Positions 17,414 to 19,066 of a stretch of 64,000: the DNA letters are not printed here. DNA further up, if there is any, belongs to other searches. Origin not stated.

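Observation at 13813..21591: Repeat protein bracketed by multidomain glycosyltransferases: candidate surface-protein glycosylation or S-layer-like module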

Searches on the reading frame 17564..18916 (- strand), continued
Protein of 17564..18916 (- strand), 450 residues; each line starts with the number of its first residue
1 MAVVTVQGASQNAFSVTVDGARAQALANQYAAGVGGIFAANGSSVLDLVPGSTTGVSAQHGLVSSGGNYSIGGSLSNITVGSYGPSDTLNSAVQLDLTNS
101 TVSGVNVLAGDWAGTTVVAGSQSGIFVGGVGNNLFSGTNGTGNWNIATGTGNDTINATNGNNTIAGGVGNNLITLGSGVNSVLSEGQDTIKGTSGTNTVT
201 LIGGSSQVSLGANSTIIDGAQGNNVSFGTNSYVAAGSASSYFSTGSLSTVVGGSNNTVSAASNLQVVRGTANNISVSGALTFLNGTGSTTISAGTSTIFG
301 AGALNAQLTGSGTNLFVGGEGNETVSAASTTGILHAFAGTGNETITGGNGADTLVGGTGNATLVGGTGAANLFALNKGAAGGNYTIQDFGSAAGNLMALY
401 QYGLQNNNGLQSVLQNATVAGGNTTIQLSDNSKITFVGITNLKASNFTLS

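Call 35: list_cluster_members(proteins=[P0026, P0005, P0065, P0104, P0042])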
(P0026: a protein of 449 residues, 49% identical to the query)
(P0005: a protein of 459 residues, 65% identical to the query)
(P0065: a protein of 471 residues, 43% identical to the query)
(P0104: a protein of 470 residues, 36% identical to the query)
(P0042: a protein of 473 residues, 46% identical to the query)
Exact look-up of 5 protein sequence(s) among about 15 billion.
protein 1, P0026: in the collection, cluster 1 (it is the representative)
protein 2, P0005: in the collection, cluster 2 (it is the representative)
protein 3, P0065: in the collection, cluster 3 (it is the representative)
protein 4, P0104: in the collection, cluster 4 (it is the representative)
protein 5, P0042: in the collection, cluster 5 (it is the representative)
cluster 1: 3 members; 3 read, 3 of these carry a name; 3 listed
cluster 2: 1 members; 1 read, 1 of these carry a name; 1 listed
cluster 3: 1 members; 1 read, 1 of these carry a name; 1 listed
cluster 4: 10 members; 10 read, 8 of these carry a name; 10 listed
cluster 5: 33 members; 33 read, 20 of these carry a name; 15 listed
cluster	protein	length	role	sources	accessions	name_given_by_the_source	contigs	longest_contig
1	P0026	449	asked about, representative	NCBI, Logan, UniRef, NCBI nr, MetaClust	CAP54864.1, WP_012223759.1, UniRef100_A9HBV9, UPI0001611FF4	beta strand repeat-containing protein [Gluconacetobacter diazotrophicus] | Putative Hemolysin-type calcium-binding n=1 Tax=Gluconacetobacter diazotrophicus (strain ... | calcium-binding protein [Gluconacetobacter diazotrophicus]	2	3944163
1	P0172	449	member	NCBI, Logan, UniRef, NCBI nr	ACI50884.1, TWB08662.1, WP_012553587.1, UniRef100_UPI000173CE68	putative hemolysin-type calcium-binding [Gluconacetobacter diazotrophicus PA1 5] | beta strand repeat-containing protein n=1 Tax=Gluconacetobacter diazotrophicus ... | calcium-binding protein [Gluconacetobacter diazotrophicus]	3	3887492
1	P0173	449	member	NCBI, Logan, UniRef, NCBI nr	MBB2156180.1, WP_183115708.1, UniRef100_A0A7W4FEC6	calcium-binding protein [Gluconacetobacter diazotrophicus] | Calcium-binding protein n=1 Tax=Gluconacetobacter diazotrophicus TaxID=33996 ...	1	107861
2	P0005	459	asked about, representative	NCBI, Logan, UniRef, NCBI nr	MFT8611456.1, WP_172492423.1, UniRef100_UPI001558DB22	beta strand repeat-containing protein [Gluconobacter oxydans] | beta strand repeat-containing protein n=1 Tax=Gluconobacter oxydans TaxID=442 ... | calcium-binding protein [Gluconobacter oxydans]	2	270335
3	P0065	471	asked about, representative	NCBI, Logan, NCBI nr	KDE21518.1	membrane protein [Acetobacter aceti 1023]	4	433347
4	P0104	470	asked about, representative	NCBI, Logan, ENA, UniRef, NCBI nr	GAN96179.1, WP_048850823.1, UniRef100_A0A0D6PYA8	outer membrane protein [Komagataeibacter europaeus NBRC 3261] | Outer membrane protein n=1 Tax=Komagataeibacter europaeus NBRC 3261 TaxID=1234669 ... | hypothetical protein [Komagataeibacter europaeus]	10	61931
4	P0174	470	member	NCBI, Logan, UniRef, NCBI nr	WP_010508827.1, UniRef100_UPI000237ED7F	calcium-binding protein [Komagataeibacter europaeus] | calcium-binding protein n=1 Tax=Komagataeibacter europaeus TaxID=33995 RepID=UPI000237ED7F | hypothetical protein [Komagataeibacter europaeus]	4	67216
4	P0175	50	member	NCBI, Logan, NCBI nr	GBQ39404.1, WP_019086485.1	hypothetical protein [Komagataeibacter europaeus]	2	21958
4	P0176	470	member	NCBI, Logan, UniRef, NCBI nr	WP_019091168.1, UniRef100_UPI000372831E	calcium-binding protein [Komagataeibacter europaeus] | calcium-binding protein n=1 Tax=Komagataeibacter europaeus TaxID=33995 RepID=UPI000372831E | hypothetical protein [Komagataeibacter europaeus]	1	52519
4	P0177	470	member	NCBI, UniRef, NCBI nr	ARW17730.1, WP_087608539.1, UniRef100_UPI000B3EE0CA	calcium-binding protein [Komagataeibacter europaeus] | calcium-binding protein n=1 Tax=Komagataeibacter europaeus TaxID=33995 RepID=UPI000B3EE0CA | hypothetical protein [Komagataeibacter europaeus]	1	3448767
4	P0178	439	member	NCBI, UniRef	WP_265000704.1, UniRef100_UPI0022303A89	calcium-binding protein, partial [Komagataeibacter europaeus] | calcium-binding protein n=2 Tax=Komagataeibacter europaeus TaxID=33995 RepID=UPI0022303A89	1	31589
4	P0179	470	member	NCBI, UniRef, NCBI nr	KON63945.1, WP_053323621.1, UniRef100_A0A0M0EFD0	hypothetical protein KOEU_25380 [Komagataeibacter europaeus] | Bifunctional hemolysin/adenylate cyclase n=2 Tax=Komagataeibacter europaeus TaxID=33995 ... | hypothetical protein [Komagataeibacter europaeus]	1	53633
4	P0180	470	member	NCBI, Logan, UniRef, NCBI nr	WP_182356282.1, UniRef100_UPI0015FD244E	calcium-binding protein [Komagataeibacter europaeus] | calcium-binding protein n=1 Tax=Komagataeibacter europaeus TaxID=33995 RepID=UPI0015FD244E | hypothetical protein [Komagataeibacter europaeus]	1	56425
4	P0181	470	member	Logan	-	-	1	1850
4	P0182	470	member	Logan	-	-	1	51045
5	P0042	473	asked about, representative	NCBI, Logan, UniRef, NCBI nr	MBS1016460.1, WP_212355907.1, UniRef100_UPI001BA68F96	beta strand repeat-containing protein [Acetobacter persici] | beta strand repeat-containing protein n=1 Tax=Acetobacter persici TaxID=1076596 ... | hypothetical protein [Acetobacter persici]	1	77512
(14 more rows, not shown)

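Call 42: search_dna_similar(query=window:17564-18916:-, collection=plasmids, mode=protein, max_rows=30)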
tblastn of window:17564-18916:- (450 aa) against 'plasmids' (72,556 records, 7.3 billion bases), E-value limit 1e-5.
Records with a match: 8; places in all: 8; records where one place covers at least 80% of the query: 0.
Best place of each record, by identity: <60% 8.
By first word of the organism name: Azospirillum 8.
By predicted mobility (MOB-suite, as given by PLSDB): non-mobilizable 8.
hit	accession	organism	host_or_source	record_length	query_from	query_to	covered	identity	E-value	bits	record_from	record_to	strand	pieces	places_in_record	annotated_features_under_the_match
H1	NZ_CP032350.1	Azospirillum brasilense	soil sample,Agricultural field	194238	299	449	34%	38.4%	5e-9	66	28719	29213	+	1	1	calcium-binding protein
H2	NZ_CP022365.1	Azospirillum sp. TSH58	single cell,paddy soils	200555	299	449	34%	37.2%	1e-7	62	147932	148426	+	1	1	calcium-binding protein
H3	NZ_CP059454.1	Azospirillum brasilense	Prokaryotes,soil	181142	310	449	31%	37.1%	3e-8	64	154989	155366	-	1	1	calcium-binding protein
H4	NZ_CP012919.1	Azospirillum brasilense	Digitaria eriantha,microbe,root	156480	310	449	31%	37.1%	5e-8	63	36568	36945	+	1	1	calcium-binding protein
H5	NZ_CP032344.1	Azospirillum brasilense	soil sample,Agricultural field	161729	310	449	31%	37.1%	5e-8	63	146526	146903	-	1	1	calcium-binding protein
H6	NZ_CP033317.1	Azospirillum brasilense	rhizosphere soil of Digitaria ...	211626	310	449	31%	37.1%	5e-8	63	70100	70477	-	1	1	calcium-binding protein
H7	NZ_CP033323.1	Azospirillum brasilense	rhizosphere soil of Cynodon ...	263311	310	449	31%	37.1%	5e-8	63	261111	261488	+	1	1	calcium-binding protein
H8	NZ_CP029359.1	Azospirillum thermophilum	cell culture,hot spring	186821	352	449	22%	40.8%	1e-6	59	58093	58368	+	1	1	calcium-binding protein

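Call 44: get_annotated_region(hit=H4, flank=12000)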
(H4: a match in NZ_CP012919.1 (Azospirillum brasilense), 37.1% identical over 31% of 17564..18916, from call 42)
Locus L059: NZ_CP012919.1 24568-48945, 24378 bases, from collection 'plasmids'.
description: Azospirillum brasilense strain Sp 7 plasmid ABSP7_p5, complete sequence
organism: Azospirillum brasilense (NCBI taxid 192)
taxonomy: Bacteria; Pseudomonadota; Alphaproteobacteria; Rhodospirillales; Azospirillaceae; Azospirillum; Azospirillum brasilense
host: -; source: Digitaria eriantha,microbe,root; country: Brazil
typing (MOB-suite, as given by PLSDB): non-mobilizable; replicon rep_cluster_771
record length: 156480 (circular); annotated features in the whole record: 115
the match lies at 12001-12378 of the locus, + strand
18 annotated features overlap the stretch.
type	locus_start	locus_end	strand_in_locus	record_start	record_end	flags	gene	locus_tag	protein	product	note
CDS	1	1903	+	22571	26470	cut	-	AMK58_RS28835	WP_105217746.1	glycosyltransferase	-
CDS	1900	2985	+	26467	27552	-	-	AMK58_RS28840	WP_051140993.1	glycosyltransferase family A protein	-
CDS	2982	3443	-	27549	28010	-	-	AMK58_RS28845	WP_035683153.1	IS5/IS1182 family transposase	-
CDS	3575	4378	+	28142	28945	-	-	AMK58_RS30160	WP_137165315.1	class I SAM-dependent methyltransferase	-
CDS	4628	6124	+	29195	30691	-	-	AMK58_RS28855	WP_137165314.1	hypothetical protein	-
CDS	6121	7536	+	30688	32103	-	-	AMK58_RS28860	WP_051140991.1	ABC transporter ATP-binding protein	-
CDS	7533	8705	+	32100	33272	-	-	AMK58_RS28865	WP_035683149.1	acyltransferase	-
CDS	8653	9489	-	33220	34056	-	-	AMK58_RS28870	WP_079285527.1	ABC transporter permease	-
CDS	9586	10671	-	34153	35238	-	-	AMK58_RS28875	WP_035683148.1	glycosyltransferase family 4 protein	-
CDS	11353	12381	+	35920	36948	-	-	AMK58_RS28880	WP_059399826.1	calcium-binding protein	-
CDS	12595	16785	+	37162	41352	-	-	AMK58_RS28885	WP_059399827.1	glycosyltransferase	-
CDS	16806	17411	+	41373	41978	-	-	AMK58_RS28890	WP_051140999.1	class I SAM-dependent methyltransferase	-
CDS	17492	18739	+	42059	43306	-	-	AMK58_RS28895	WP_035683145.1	glycosyltransferase family 4 protein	-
CDS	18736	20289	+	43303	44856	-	-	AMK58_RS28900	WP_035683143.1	class I SAM-dependent methyltransferase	-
CDS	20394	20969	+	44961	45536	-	gmhA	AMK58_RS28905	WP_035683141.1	D-sedoheptulose 7-phosphate isomerase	GO:0009244 - lipopolysaccharide core region biosynthetic process [Evidence IEA]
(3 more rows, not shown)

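Call 51: find_encoding_contigs(protein=P0104, flank=10000, max_places=1)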
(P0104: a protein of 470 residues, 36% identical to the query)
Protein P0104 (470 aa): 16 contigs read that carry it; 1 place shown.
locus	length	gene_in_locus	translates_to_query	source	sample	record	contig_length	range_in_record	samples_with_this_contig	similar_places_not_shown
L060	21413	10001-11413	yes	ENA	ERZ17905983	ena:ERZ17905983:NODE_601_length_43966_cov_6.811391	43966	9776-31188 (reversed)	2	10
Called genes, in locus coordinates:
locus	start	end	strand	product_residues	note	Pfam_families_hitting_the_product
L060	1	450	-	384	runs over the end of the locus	PF04339:FemAB_like, PF13480:Acetyltransf_6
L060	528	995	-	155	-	PF14588:YjgF_endoribonc, PF01042:Ribonuc_L-PSP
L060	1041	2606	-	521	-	PF12637:TSCPD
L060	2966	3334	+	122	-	PF05071:NDUFA12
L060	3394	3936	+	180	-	PF02470:MlaD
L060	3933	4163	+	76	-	-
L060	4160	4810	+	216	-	PF09923:DUF2155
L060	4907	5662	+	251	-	PF02358:Trehalose_PPase, PF08282:Hydrolase_3 (faint)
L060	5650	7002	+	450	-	PF00982:Glyco_transf_20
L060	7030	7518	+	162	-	PF02600:DsbB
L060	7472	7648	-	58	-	PF07043:DUF1328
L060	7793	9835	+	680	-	PF00795:CN_hydrolase, PF02540:NAD_synthase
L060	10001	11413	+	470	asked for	PF00353:HemolysinCabind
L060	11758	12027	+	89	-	PF00216:Bac_DNA_binding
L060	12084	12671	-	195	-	PF02589:LUD_dom (weak)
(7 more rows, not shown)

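Call 52: find_encoding_contigs(protein=P0039, flank=10000, max_places=1)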
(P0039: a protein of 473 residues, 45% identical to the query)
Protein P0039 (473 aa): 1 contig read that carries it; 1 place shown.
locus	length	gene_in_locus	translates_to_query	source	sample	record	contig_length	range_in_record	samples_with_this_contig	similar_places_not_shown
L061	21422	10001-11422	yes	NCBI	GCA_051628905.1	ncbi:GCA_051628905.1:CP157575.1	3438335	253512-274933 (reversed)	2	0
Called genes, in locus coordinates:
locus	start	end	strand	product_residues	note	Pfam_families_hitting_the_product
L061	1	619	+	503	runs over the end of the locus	-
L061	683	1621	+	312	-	PF00392:GntR, PF07729:FCD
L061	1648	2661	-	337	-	PF00126:HTH_1, PF03466:LysR_substrate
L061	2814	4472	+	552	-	PF07690:MFS_1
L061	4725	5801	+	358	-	PF25954:Beta-barrel_RND_2 (faint), PF25917:BSH_RND, PF25919:BSH_CusB (weak)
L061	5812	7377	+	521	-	PF02321:OEP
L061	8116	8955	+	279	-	PF01557:FAA_hydrolase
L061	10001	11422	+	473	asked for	-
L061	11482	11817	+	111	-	-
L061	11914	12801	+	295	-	PF00126:HTH_1, PF03466:LysR_substrate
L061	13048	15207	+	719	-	PF13403:Hint_2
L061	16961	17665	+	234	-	PF00392:GntR, PF07729:FCD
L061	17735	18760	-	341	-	PF00126:HTH_1, PF03466:LysR_substrate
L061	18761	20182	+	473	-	-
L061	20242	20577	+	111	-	-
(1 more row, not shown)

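Call 53: find_encoding_contigs(protein=P0091, flank=10000, max_places=1)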
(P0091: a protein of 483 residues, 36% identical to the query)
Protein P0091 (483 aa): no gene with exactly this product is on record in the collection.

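Call 63: search_protein_families(library=pfam, proteins=[L059:12595-16785:+, L059:4628-6124:+, L059:6121-7536:+, L059:8653-9489:-], max_evalue=0.001)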
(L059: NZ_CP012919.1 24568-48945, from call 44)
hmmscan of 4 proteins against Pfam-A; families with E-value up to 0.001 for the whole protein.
L059:12595-16785:+ (1396 aa): 5 families
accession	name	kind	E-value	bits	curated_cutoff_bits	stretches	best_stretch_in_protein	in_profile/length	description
PF00535.33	Glycos_transf_2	-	3.9e-12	46.8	23.3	1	400-514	2-117/168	Glycosyl transferase family 2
PF13641.12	Glyco_tranf_2_3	-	6.2e-11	43.2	27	1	398-619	3-217/230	Glycosyltransferase like family 2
PF13439.12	Glyco_transf_4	-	3.9e-07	30.7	28.5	1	687-895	2-161/170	Glycosyltransferase Family 4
PF13692.12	Glyco_trans_1_4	-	5.1e-06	27.2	27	1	919-1053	4-140/142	Glycosyl transferases group 1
PF14559.12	TPR_19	-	1.2e-05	25.9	25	1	22-87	1-66/68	Tetratricopeptide repeat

L059:4628-6124:+ (498 aa): 0 families

L059:6121-7536:+ (471 aa): 4 families
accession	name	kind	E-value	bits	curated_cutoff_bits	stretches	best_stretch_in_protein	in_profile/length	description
PF14524.12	Wzt_C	-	2.7e-30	105.7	30.4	1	324-459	4-142/143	Wzt C-terminal domain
PF00005.33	ABC_tran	-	1.7e-22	80.9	25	1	55-186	1-135/137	ABC transporter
PF13304.12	AAA_21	-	4e-08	34.1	27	1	68-116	2-36/304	AAA domain, putative AbiEii toxin, Type IV TA system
PF13555.12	AAA_29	-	3.9e-05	23.8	27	1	60-92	17-49/61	P-loop containing region of AAA domain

L059:8653-9489:- (278 aa): 2 families
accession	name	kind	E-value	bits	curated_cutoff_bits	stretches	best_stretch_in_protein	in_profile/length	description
PF01061.29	ABC2_membrane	-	1.3e-27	97.2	26.9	1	28-239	3-211/211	ABC-2 type transporter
PF12698.13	ABC2_membrane_3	-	0.00093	18.8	31.6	1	106-262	183-340/347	ABC-2 family transporter protein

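Call 72: find_encoding_contigs(protein=P0111, flank=10000, max_places=1)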
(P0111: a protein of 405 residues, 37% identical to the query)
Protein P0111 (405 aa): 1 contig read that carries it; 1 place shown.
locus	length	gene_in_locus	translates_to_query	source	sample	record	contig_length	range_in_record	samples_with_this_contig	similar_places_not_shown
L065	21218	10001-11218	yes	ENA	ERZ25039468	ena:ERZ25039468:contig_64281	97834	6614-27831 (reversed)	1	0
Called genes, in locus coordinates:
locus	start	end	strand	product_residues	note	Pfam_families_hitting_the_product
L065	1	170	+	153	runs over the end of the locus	PF10604:Polyketide_cyc2 (weak), PF03364:Polyketide_cyc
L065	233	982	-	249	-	PF06912:DUF1275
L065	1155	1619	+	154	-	PF14534:DUF4440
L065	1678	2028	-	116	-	PF04120:Iron_permease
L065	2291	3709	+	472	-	PF07690:MFS_1, PF00083:Sugar_tr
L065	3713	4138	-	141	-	-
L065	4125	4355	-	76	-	-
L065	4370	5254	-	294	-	PF03631:Virul_fac_BrkB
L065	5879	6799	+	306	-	-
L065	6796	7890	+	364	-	-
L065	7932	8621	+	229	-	PF02585:PIG-L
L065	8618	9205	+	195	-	PF05401:NodS, PF13489:Methyltransf_23 (weak), PF08241:Methyltransf_11, PF08242:Methyltransf_12, PF13649:Methyltransf_25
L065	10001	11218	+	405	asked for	PF00353:HemolysinCabind (faint)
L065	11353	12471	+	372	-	PF00005:ABC_tran, PF17912:OB_MalK, PF08402:TOBE_2 (weak)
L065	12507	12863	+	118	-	-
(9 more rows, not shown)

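Call 73: find_encoding_contigs(protein=P0103, flank=10000, max_places=1)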
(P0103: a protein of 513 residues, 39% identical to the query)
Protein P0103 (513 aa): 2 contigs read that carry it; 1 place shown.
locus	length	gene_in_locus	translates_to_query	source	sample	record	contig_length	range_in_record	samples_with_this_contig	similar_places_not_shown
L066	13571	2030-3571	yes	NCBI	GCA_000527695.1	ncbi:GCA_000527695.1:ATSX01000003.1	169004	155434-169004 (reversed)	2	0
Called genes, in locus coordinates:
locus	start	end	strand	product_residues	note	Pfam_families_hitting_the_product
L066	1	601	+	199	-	?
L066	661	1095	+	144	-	-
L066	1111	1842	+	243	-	-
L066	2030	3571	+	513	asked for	-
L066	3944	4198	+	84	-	PF04221:RelB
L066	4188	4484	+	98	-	PF05016:ParE_toxin, PF15781:ParE-like_toxin (weak)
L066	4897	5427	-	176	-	PF02357:NusG, PF00467:KOW (faint)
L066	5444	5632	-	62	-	PF00584:SecE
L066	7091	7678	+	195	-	PF00213:OSCP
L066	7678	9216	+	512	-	PF02874:ATP-synt_ab_N, PF00006:ATP-synt_ab, PF00306:ATP-synt_ab_C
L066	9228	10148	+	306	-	PF00231:ATP-synt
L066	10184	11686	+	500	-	PF02874:ATP-synt_ab_N, PF00006:ATP-synt_ab, PF22919:ATP-synt_VA_C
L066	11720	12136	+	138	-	PF02823:ATP-synt_DE_N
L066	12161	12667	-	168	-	PF14489:QueF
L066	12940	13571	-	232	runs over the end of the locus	PF00596:Aldolase_II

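Call 75: search_protein_families(library=pfam, proteins=[L057:7028-9889:-, L058:6752-9676:-], max_evalue=1)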
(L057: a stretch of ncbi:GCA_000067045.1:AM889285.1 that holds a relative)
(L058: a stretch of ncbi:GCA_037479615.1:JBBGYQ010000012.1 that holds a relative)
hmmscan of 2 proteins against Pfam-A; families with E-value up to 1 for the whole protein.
L057:7028-9889:- (953 aa): 8 families
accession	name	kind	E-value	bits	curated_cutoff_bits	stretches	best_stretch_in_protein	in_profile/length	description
PF00535.33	Glycos_transf_2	-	5.7e-26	91.9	23.3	1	714-838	1-121/168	Glycosyl transferase family 2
PF13692.12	Glyco_trans_1_4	-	6.2e-09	36.7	27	1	495-634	15-142/142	Glycosyl transferases group 1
PF13524.12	Glyco_trans_1_2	-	2.2e-07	31.4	25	1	552-660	34-140/144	Glycosyl transferase-like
PF10111.15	Glyco_tranf_2_2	-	5e-05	23.4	27.3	1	715-820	2-106/276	Glycosyltransferase like family 2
PF00534.26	Glycos_transf_1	-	0.00012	22.1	26.4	1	586-642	108-166/172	Glycosyl transferases group 1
PF13704.12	Glyco_tranf_2_4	-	0.00065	20.6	27.5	0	742-811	21-87/98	Glycosyl transferase family 2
PF13641.12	Glyco_tranf_2_3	-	0.00089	19.8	27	1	713-820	3-111/230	Glycosyltransferase like family 2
PF25135.1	DUF7822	-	0.015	15.7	27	1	187-242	50-104/140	Domain of unknown function (DUF7822)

L058:6752-9676:- (974 aa): 6 families
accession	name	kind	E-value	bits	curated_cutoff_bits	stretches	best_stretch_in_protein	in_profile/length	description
PF00535.33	Glycos_transf_2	-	2.1e-22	80.3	23.3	1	718-842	1-122/168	Glycosyl transferase family 2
PF13692.12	Glyco_trans_1_4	-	3.4e-09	37.5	27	1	513-638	26-142/142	Glycosyl transferases group 1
PF13524.12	Glyco_trans_1_2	-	1.3e-07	32.1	25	1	550-655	28-131/144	Glycosyl transferase-like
PF10111.15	Glyco_tranf_2_2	-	1.1e-06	28.8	27.3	1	718-939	1-224/276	Glycosyltransferase like family 2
PF13641.12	Glyco_tranf_2_3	-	1e-05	26.1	27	1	716-927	2-208/230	Glycosyltransferase like family 2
PF00534.26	Glycos_transf_1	-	1.6e-05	25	26.4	1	561-650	85-170/172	Glycosyl transferases group 1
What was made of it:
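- Pfam finds no methyltransferase in the Gluconobacter or Gluconacetobacter orthologues (call 75).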
